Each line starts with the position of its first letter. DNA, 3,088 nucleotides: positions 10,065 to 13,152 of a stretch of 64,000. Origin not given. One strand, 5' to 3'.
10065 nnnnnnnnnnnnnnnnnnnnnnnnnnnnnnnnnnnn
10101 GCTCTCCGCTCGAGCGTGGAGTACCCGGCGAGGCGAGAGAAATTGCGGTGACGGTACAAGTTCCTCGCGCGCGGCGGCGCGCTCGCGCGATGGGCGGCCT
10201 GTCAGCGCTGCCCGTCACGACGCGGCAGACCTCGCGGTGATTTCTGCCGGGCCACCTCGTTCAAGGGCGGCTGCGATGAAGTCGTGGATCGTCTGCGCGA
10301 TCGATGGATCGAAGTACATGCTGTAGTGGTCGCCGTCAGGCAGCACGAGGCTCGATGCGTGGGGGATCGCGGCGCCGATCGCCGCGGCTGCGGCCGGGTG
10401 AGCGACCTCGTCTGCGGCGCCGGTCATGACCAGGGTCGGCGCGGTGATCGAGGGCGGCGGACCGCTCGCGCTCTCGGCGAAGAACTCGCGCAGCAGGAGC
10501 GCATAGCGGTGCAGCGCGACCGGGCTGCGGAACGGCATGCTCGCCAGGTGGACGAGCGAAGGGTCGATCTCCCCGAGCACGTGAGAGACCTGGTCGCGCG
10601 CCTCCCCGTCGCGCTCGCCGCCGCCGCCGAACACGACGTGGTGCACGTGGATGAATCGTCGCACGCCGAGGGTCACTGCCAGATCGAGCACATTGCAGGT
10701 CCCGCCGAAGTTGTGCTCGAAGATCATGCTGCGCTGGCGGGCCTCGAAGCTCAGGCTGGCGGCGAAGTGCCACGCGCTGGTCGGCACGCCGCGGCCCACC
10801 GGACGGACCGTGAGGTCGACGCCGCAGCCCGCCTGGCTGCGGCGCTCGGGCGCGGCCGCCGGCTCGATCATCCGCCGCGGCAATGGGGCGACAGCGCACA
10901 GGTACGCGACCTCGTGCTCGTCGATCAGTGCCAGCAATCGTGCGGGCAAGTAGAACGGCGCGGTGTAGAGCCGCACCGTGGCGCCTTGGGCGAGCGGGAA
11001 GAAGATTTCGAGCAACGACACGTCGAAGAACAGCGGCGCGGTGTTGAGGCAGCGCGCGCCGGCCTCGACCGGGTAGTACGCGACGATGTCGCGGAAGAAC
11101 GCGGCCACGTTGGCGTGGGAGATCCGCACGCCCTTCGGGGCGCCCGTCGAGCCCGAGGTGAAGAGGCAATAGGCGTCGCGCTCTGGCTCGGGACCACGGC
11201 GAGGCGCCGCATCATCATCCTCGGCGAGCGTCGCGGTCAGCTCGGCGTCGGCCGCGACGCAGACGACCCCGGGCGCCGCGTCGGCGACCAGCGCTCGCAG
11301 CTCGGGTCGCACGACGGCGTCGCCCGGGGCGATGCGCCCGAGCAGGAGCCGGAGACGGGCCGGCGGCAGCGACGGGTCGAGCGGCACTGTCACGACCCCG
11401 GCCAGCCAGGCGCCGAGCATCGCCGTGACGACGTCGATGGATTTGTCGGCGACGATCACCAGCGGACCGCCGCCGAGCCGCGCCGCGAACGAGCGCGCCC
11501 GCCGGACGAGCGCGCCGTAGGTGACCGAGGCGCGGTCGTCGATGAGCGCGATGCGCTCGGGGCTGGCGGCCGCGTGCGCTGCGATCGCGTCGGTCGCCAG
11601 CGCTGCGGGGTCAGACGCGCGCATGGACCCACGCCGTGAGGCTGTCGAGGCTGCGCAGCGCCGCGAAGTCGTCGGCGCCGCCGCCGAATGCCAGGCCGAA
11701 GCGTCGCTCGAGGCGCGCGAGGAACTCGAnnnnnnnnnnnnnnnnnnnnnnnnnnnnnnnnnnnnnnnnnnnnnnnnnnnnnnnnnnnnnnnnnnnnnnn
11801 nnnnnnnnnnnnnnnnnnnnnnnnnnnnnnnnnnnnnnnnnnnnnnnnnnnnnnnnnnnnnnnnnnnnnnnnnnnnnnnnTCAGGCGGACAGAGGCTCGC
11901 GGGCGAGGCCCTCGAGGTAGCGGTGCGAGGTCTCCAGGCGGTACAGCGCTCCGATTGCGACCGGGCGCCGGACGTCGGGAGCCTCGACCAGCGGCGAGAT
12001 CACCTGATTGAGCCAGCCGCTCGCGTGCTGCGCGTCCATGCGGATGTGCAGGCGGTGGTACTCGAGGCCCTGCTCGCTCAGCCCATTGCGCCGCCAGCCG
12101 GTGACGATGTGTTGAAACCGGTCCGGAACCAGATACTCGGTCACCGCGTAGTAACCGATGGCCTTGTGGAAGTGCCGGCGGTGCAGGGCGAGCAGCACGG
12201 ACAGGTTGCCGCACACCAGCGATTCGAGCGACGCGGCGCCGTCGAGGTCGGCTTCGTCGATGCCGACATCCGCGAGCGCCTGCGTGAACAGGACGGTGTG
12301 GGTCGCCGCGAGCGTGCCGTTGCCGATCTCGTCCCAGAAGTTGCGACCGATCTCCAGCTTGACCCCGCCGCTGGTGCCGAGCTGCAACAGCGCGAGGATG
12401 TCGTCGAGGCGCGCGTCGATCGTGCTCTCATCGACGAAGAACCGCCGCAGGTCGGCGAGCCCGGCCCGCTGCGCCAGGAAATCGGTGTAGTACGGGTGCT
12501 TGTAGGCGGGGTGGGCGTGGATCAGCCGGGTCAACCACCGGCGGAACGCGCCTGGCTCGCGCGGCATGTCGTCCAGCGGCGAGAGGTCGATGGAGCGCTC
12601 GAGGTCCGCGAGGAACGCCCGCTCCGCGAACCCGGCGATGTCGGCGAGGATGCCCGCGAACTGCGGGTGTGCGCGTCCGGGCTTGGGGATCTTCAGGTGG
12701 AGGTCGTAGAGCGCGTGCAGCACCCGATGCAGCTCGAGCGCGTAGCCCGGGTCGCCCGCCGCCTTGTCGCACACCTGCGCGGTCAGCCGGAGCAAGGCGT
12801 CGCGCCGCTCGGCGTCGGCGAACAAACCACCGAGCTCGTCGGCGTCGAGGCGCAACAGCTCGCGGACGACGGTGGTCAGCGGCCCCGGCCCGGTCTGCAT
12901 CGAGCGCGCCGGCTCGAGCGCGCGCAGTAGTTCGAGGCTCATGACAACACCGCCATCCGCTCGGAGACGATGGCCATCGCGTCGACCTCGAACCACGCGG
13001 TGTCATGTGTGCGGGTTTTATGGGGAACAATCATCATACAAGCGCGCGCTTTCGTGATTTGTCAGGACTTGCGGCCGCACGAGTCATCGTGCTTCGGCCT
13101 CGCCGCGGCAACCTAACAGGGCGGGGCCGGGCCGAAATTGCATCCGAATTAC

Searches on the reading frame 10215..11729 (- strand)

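Call 78: search_protein_families(library=pfam, proteins=[window:10215-11729:-], max_evalue=0.0001)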
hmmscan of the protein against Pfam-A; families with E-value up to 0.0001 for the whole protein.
window:10215-11729:- (504 aa): 1 family
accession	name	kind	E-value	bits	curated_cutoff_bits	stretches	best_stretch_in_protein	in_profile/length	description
PF00501.34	AMP-binding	-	3.8e-43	148.2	29.9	1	51-323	3-306/384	AMP-binding enzyme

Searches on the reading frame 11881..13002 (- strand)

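Call 78: search_protein_families(library=pfam, proteins=[window:11881-13002:-], max_evalue=0.0001)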
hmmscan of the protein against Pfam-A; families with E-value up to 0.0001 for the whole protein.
window:11881-13002:- (373 aa): 1 family
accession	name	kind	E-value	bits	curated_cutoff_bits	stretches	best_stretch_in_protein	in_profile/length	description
PF14518.11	Haem_oxygenas_2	-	3.1e-34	118.8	28.9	1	186-358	1-175/177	Iron-containing redox enzyme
